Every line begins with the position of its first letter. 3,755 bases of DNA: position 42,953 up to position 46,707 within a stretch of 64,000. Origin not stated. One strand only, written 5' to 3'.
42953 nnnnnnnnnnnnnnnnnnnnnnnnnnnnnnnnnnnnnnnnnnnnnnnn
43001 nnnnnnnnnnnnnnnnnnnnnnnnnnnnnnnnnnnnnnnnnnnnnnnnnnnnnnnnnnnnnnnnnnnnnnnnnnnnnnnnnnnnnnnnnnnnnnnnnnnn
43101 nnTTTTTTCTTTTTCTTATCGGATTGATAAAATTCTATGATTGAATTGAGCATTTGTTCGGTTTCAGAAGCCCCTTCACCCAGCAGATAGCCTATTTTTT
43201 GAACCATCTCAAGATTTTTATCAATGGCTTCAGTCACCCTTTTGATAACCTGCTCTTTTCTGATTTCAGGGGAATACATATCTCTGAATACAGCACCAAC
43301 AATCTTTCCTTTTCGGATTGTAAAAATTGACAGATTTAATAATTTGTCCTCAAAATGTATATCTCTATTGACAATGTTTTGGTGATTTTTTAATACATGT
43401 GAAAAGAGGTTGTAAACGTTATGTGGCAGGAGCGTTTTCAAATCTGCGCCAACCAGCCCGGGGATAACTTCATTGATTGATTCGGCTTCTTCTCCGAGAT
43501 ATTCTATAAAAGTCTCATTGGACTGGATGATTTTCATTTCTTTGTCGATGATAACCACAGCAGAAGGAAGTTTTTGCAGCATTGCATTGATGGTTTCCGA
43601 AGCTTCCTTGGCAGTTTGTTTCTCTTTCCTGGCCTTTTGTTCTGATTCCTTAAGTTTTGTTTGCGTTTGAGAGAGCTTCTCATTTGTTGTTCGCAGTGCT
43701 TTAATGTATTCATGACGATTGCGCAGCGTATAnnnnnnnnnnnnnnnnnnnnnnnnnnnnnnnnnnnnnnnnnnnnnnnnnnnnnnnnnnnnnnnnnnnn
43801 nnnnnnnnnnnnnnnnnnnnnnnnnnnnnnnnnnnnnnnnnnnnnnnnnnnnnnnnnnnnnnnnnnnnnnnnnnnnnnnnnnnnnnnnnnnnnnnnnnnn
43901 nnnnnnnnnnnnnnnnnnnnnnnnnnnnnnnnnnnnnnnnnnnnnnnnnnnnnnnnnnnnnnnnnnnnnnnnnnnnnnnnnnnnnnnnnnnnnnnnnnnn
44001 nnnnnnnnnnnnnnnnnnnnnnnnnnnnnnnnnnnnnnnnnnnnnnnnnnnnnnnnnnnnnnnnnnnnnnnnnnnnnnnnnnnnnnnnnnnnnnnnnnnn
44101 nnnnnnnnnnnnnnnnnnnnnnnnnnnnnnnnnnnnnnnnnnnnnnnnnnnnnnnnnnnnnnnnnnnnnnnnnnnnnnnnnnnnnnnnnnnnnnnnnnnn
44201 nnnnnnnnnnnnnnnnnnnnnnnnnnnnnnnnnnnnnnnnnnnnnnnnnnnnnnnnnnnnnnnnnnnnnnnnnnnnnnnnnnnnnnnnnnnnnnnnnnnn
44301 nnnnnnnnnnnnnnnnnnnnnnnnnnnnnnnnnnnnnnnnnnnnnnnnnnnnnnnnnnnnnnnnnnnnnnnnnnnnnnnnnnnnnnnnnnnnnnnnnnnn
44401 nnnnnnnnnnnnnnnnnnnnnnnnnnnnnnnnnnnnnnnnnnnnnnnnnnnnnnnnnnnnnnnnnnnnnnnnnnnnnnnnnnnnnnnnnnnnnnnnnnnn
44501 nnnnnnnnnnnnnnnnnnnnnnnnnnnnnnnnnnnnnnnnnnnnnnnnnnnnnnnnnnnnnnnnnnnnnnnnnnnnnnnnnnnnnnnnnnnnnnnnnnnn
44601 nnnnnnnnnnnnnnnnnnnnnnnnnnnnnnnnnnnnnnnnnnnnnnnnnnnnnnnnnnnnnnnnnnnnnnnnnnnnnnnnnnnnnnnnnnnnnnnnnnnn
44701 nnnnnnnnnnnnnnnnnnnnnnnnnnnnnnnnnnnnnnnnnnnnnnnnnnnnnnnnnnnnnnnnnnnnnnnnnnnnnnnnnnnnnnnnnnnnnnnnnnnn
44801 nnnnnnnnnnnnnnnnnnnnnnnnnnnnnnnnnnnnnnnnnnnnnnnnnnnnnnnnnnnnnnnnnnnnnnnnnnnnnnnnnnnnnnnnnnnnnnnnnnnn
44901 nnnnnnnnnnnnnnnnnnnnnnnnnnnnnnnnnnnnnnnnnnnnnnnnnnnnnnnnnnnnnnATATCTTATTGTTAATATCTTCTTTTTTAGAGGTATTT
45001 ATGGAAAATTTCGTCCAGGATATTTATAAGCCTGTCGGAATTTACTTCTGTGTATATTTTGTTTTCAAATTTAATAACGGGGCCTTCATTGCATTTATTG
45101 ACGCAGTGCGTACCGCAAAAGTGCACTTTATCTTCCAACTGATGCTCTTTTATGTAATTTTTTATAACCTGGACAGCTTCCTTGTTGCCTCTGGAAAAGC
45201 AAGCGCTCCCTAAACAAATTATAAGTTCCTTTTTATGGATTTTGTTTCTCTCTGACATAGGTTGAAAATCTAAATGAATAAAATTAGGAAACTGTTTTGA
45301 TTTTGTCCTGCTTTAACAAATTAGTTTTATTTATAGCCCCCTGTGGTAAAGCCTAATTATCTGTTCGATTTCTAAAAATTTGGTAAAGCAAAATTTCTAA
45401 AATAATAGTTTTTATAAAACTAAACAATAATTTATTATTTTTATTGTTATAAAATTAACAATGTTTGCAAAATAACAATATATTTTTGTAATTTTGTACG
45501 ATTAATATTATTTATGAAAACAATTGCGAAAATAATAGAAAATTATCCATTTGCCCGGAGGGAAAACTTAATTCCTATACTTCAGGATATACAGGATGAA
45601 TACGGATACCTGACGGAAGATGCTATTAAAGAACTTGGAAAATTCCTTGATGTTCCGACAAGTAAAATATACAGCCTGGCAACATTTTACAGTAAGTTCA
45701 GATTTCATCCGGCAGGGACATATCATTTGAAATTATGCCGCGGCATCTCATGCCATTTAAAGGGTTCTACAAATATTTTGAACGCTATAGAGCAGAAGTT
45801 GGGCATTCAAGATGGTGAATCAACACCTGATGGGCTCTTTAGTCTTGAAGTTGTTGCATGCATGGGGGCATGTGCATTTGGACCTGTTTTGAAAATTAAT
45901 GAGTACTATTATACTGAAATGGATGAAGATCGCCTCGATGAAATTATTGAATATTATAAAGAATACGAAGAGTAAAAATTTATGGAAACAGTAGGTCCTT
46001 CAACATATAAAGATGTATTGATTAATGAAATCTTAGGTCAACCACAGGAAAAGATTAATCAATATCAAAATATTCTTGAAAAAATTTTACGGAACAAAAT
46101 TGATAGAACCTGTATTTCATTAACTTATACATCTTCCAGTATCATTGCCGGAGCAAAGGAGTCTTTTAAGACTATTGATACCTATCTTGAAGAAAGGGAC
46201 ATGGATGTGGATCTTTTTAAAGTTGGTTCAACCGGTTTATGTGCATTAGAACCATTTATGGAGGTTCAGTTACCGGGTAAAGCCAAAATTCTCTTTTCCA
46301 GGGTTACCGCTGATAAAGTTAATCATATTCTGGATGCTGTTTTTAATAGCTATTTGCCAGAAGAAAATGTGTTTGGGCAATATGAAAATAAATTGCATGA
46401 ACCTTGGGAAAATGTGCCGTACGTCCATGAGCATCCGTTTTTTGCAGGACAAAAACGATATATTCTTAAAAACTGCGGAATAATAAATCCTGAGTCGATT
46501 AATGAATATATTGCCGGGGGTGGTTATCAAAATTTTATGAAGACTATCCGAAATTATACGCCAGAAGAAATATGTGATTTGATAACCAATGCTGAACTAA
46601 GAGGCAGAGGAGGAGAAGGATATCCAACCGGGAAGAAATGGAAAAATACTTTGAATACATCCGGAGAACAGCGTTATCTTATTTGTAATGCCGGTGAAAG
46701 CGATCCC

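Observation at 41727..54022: Regulatory island combining two putative H2 sensors, a multi-kinase relay and Rex around a divergent trimeric hydrogenase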

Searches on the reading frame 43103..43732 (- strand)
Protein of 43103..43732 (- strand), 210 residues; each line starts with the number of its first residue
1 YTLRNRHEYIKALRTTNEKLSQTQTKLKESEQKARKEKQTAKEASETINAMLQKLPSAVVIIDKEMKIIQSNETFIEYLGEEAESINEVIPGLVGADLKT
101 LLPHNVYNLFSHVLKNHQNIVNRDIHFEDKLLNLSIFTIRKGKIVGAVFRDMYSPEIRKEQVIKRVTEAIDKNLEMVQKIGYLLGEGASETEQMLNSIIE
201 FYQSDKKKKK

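Call 41: search_protein_families(library=pfam, proteins=[window:43103-43732:-], max_evalue=1)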
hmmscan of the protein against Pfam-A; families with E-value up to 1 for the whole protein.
seq(210 aa): 13 families
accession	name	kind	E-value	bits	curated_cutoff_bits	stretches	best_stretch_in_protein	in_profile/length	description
PF13188.13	PAS_8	-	0.00074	19.8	21.8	1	48-93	3-50/65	PAS domain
PF13426.13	PAS_9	-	0.0037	18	27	1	56-152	1-101/103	PAS domain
PF00989.32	PAS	-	0.01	16.2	22.6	1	49-84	4-39/113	PAS fold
PF08609.16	Fes1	-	0.029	15.8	22.3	1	23-81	17-71/89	Nucleotide exchange factor Fes1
PF00318.25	Ribosomal_S2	-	0.032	13.9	26.1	1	9-69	102-163/216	Ribosomal protein S2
PF13270.11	CCDC28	-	0.051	14.4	25.6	1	9-57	33-82/88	Coiled-coil domain-containing protein 28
PF09954.14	DUF2188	-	0.077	13.6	22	1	28-72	15-60/62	Uncharacterized protein conserved in bacteria (DUF2188)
PF08448.16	PAS_4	-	0.095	13.4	23.1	0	53-86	2-35/110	PAS fold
PF17109.10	Goodbye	-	0.13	13.1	24.8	0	19-56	25-65/120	fungal STAND N-terminal Goodbye domain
PF06005.17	ZapB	-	0.24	12.3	31.5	1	10-55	20-69/71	Cell division protein ZapB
PF18199.6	Dynein_C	-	0.41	10.3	25.7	1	18-90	9-80/309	Dynein heavy chain C-terminal domain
PF13596.12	PAS_10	-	0.62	11.2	22.1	0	48-147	1-98/106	PAS domain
PF07889.17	DUF1664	-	0.88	10.1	34.6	0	12-71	49-108/124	Protein of unknown function (DUF1664)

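Call 76: search_solved_structures(query=A3, max_evalue=1)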
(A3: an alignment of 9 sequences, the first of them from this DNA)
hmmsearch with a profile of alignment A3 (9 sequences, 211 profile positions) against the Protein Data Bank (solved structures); distinct sequences matched with E-value up to 1: 7.
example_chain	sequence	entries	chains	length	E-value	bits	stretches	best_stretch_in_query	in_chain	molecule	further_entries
4hi4_A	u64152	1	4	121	0.077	15.7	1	47-94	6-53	Aerotaxis transducer Aer2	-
3vol_A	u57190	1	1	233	0.14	14.9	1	46-93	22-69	Aerotaxis transducer Aer2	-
1a87_A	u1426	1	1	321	0.16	14.7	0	1-71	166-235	COLICIN N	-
9qq6_A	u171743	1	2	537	0.29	13.8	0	43-79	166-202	histidine kinase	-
6tms_A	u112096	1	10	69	0.61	12.8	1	14-69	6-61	a novel designed pore protein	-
6tms_G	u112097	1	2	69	0.65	12.7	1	13-69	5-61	a novel designed pore protein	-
6tj1_A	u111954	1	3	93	0.71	12.6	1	13-69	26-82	De novo designed WSHC6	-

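Call 79: predict_structure(protein=window:43103-43732:-)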
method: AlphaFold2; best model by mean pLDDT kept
length: 210 residues; sequences in the alignment: 1
mean_pLDDT: 45.7   pTM: 0.23
mean pLDDT of the five models: 45.7, 43.5, 40.3, 39.9, 39.7
residues with pLDDT >= 90: 4; 70-90: 34; 50-70: 13; < 50: 159
segments of 3 or more residues with pLDDT < 50: 54-195, 200-210
pLDDT, mean of each block of 10 residues (from residue 1): 81 89 85 77 59 43 41 36 29 31 36 34 25 28 29 31 41 41 36 44 43
secondary structure, 60 per line:
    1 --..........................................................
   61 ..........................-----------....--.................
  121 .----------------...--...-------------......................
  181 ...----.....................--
elements in order: H3-86 H98-101 H104-121 E138-140 E143-145 H159-183 H188-208

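Call 80: search_protein_families(library=pfam, alignment_id=A3, max_evalue=0.01)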
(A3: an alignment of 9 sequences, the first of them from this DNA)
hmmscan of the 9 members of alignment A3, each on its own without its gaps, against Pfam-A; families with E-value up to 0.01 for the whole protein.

A. member 1, seq(210 aa): 2 families
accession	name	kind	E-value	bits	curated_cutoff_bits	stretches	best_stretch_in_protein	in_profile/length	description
PF13188.13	PAS_8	-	0.00074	19.8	21.8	1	48-93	3-50/65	PAS domain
PF13426.13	PAS_9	-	0.0037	18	27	1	56-152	1-101/103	PAS domain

B. families by the number of members that match (of 9 scanned): 6 families
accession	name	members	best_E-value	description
PF13188.13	PAS_8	9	2.7e-07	PAS domain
PF13426.13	PAS_9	4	4.9e-05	PAS domain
PF00989.32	PAS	3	2.7e-06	PAS fold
PF08448.16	PAS_4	2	0.0028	PAS fold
PF12860.13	PAS_7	2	0.0033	PAS fold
PF13596.12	PAS_10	1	0.0005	PAS domain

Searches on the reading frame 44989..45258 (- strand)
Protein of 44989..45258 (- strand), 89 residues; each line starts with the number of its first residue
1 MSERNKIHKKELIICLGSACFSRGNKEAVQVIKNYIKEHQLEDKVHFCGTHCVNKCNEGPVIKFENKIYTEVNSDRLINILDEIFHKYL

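Call 3: search_protein_families(library=pfam, proteins=[window:44989-45258:-])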
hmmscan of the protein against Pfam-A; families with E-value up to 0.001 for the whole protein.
window:44989-45258:- (89 aa): 1 family
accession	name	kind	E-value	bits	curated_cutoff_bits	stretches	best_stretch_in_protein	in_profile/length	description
PF01257.25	2Fe-2S_thioredx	-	7.7e-09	36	24.8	1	4-84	60-144/145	Thioredoxin-like [2Fe-2S] ferredoxin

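Call 33: search_protein_families(library=ncbifam, proteins=[window:44989-45258:-], max_evalue=0.00001)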
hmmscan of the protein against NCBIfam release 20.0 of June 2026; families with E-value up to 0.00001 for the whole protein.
window:44989-45258:- (89 aa): 4 families
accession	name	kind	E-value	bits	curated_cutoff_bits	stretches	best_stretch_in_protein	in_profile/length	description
TIGR01958.1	nuoE_fam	subfamily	9.4e-08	32.3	142.4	1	3-83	62-146/148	NADH-quinone oxidoreductase subunit NuoE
NF005747.0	PRK07571.1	equivalog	3.5e-06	26.8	224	1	11-83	91-167/173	bidirectional hydrogenase complex protein HoxE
NF005724.0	PRK07539.1-4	equivalog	5e-06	26.5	280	1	12-84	96-172/240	NADH-quinone oxidoreductase subunit NuoE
NF005725.0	PRK07539.1-5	equivalog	8.3e-06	25.6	220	1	1-84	84-171/174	NADH-quinone oxidoreductase subunit NuoE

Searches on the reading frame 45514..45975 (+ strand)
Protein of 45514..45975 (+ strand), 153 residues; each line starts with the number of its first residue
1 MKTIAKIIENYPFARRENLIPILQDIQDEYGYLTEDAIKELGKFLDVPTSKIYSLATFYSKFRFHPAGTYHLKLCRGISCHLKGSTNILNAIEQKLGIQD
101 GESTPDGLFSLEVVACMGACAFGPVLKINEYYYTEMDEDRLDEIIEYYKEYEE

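Call 3: search_protein_families(library=pfam, proteins=[window:45514-45975:+])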
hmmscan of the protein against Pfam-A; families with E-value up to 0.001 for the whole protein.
window:45514-45975:+ (153 aa): 1 family
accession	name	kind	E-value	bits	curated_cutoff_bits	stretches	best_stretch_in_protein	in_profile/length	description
PF01257.25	2Fe-2S_thioredx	-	1.2e-50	171.5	24.8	1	4-149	1-145/145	Thioredoxin-like [2Fe-2S] ferredoxin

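Call 33: search_protein_families(library=ncbifam, proteins=[window:45514-45975:+], max_evalue=0.00001)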
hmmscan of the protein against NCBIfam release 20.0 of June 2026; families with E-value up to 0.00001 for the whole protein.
window:45514-45975:+ (153 aa): 9 families
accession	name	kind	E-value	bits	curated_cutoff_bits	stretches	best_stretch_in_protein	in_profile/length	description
TIGR01958.1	nuoE_fam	subfamily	3.2e-45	153.9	142.4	1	4-149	2-148/148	NADH-quinone oxidoreductase subunit NuoE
NF005722.0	PRK07539.1-2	equivalog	1.3e-42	145.5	141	1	3-148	12-156/157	NADH-quinone oxidoreductase subunit NuoE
NF005725.0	PRK07539.1-5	equivalog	2.6e-40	137.9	220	1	2-149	23-172/174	NADH-quinone oxidoreductase subunit NuoE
NF005721.0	PRK07539.1-1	equivalog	1.1e-34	120.1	308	1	4-148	34-177/292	NADH-quinone oxidoreductase subunit NuoE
NF004638.0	PRK05988.1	equivalog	6e-34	117.1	198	1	4-147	14-156/159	formate dehydrogenase subunit gamma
NF005747.0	PRK07571.1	equivalog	3.8e-33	114.6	224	1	14-148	34-168/173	bidirectional hydrogenase complex protein HoxE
NF005724.0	PRK07539.1-4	equivalog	3.5e-31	108.9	280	1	3-148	25-172/240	NADH-quinone oxidoreductase subunit NuoE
NF005723.0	PRK07539.1-3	equivalog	7.3e-29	100.7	226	1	2-148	8-156/158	NADH-quinone oxidoreductase subunit NuoE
NF009040.0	PRK12373.1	equivalog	7.1e-28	98.4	514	1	6-148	25-169/400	NADH-quinone oxidoreductase subunit E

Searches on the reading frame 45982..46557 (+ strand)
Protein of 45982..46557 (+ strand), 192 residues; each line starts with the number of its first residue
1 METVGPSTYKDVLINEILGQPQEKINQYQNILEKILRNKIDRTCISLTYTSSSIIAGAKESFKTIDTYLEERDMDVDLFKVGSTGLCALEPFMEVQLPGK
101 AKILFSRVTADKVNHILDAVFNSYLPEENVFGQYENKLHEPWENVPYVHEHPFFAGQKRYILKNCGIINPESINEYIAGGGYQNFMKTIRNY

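Call 41: search_protein_families(library=pfam, proteins=[window:45982-46557:+], max_evalue=1)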
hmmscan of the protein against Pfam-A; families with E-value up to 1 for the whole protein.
seq(192 aa): 1 family
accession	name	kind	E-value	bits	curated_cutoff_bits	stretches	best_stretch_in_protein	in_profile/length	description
PF01257.25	2Fe-2S_thioredx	-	0.012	15.9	24.8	1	22-119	45-143/145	Thioredoxin-like [2Fe-2S] ferredoxin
